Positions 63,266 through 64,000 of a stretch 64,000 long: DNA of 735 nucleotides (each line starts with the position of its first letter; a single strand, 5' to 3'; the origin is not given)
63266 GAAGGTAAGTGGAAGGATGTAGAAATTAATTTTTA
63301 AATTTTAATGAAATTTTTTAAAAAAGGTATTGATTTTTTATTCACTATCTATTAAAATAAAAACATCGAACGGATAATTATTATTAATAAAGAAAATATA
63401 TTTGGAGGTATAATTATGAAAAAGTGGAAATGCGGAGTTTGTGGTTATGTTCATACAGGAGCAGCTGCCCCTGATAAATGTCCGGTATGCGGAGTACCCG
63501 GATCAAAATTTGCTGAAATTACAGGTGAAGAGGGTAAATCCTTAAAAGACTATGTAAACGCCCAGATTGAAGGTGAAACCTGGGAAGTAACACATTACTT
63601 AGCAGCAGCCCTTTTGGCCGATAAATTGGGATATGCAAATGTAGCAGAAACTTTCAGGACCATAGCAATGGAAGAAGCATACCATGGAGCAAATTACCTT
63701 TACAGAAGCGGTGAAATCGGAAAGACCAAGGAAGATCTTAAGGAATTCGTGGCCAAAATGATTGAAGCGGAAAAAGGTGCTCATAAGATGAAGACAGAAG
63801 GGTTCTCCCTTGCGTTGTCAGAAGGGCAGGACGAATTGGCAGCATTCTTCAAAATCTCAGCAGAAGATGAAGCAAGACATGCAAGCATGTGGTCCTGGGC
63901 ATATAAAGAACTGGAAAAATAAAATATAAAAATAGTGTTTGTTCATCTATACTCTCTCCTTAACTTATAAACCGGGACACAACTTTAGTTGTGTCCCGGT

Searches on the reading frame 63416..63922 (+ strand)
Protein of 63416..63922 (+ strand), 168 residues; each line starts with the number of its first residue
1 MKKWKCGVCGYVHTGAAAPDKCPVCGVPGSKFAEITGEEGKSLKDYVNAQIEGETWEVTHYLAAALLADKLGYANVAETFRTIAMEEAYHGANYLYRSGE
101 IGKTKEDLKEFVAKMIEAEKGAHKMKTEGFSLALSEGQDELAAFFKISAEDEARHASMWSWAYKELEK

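Call 12: search_protein_families(library=pfam, proteins=[window:63416-63922:+])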
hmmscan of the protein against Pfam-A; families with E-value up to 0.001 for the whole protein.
window:63416-63922:+ (168 aa): 3 families
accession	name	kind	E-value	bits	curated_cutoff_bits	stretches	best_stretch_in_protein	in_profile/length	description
PF21349.2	RUBY_RBDX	-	1e-14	54.1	26.5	1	4-32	1-29/30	Rubrerythrin, rubredoxin-like domain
PF02915.23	Rubrerythrin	-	7.3e-08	33.3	22.8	1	49-159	5-133/137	Rubrerythrin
PF00210.30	Ferritin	-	0.00038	20.8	24.5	1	46-158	3-131/142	Ferritin-like domain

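Call 19: find_encoding_contigs(protein=window:63416-63922:+, flank=10000, max_places=6)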
Protein window:63416-63922:+ (168 aa): no gene with exactly this product is on record in the collection.

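Call 76: find_homologous_proteins(query=window:63416-63922:+, max_evalue=1e-40)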
Query window:63416-63922:+ (168 aa): 33 proteins with E <= 1e-40 among 454 candidates.
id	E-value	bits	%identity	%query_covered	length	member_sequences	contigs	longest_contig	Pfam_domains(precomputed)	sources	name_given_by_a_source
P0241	2.0e-107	375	100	100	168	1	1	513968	PF02915.24,PF21349.3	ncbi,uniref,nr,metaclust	ncbi:reverse rubrerythrin-2 [Oxobacter pfennigii]|uniref:Reverse rubrerythrin-2 n=1 Tax=Oxobacter pf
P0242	2.6e-86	306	80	100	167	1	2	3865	PF02915.24,PF21349.3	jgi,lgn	jgi:Rubrerythrin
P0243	4.3e-85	302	79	100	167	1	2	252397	PF02915.24,PF21349.3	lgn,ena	-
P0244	2.6e-84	299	79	100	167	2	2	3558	PF02915.24,PF21349.3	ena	-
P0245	3.9e-84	299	77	100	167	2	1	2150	PF02915.24,PF21349.3,PF00210.31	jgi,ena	-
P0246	9.1e-84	298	77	100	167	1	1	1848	PF02915.24,PF21349.3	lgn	-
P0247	2.6e-80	286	74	100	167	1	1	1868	PF02915.24,PF21349.3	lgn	-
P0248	5.3e-77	276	73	100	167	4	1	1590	PF02915.24,PF21349.3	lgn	-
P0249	1.4e-66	242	66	99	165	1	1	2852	PF02915.24,PF21349.3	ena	-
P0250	5.5e-66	240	67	99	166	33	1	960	PF02915.24,PF21349.3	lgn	-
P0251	3.1e-65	237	63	99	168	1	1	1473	PF02915.24,PF21349.3,PF00210.31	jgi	-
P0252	3.6e-65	237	64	99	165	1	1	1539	PF02915.24,PF21349.3,PF23458.3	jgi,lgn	jgi:rubrerythrin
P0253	4.9e-64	233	64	99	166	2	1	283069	PF02915.24,PF21349.3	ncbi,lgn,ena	-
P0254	7.2e-62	226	65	95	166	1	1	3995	PF02915.24,PF21349.3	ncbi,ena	-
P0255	5.6e-61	223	62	99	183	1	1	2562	PF02915.24,PF21349.3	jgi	jgi:rubrerythrin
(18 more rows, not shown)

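Call 77: find_encoding_contigs(protein=P0243, flank=10000, max_places=2)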
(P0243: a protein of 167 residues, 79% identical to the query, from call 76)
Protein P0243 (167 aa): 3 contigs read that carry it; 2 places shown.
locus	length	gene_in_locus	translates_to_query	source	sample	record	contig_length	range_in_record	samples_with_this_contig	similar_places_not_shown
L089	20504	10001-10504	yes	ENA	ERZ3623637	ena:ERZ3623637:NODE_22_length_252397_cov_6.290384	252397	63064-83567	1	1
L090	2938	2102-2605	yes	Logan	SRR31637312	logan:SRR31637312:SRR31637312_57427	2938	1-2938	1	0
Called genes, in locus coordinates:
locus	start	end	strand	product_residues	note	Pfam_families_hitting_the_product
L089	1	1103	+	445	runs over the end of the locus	PF04055:Radical_SAM, PF17820:PDZ_6 (weak), PF04459:DUF512 (weak)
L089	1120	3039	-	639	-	PF00005:ABC_tran, PF02463:SMC_N (faint), PF13555:AAA_29 (faint), PF00004:AAA (faint), PF13304:AAA_21 (faint), PF12848:ABC_tran_Xtn, PF00005:ABC_tran, PF16326:ABC_tran_CTD, +1 more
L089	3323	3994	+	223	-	PF06971:Put_DNA-bind_N, PF02629:CoA_binding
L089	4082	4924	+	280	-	PF03780:Asp23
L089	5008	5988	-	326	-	PF25160:LdpA_Fe-S-bd (faint), PF00248:Aldo_ket_red, PF00037:Fer4 (weak), PF12837:Fer4_6 (weak), PF13187:Fer4_9 (weak), PF13237:Fer4_10 (weak), PF14697:Fer4_21 (weak), PF12838:Fer4_7, +1 more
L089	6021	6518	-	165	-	PF18917:LiaI-LiaF-like_TM1 (weak), PF22570:LiaF-TM (weak)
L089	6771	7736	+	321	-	-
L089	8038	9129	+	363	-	PF04015:DUF362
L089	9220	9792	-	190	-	-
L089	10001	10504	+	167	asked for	PF21349:RUBY_RBDX, PF02915:Rubrerythrin (faint)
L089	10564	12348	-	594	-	PF00672:HAMP, PF00512:HisKA, PF02518:HATPase_c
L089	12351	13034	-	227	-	PF00072:Response_reg, PF00486:Trans_reg_C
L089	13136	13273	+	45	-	-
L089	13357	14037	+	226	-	PF00005:ABC_tran, PF02463:SMC_N (weak), PF13304:AAA_21 (faint)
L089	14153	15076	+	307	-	PF03547:Mem_trans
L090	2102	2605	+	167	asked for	PF21349:RUBY_RBDX, PF02915:Rubrerythrin (faint)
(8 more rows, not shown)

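Call 78: find_encoding_contigs(protein=P0242, flank=4000, max_places=2)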
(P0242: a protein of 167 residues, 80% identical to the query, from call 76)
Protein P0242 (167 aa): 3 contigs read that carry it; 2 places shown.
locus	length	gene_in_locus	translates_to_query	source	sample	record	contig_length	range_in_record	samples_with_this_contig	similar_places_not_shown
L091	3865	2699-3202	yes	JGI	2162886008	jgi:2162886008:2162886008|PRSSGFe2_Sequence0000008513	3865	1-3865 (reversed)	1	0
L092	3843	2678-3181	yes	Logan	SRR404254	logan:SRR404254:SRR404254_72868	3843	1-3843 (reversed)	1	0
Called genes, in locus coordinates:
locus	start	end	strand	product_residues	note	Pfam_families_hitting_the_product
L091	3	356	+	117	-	?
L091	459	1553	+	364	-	PF04015:DUF362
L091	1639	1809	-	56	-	-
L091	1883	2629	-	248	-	-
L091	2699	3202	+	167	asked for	PF21349:RUBY_RBDX, PF02915:Rubrerythrin (faint)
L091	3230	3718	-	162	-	PF20353:DUF6648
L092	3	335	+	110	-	?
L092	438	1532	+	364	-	PF04015:DUF362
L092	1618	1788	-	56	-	-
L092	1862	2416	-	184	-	-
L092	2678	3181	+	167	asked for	PF21349:RUBY_RBDX, PF02915:Rubrerythrin (faint)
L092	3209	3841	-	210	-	?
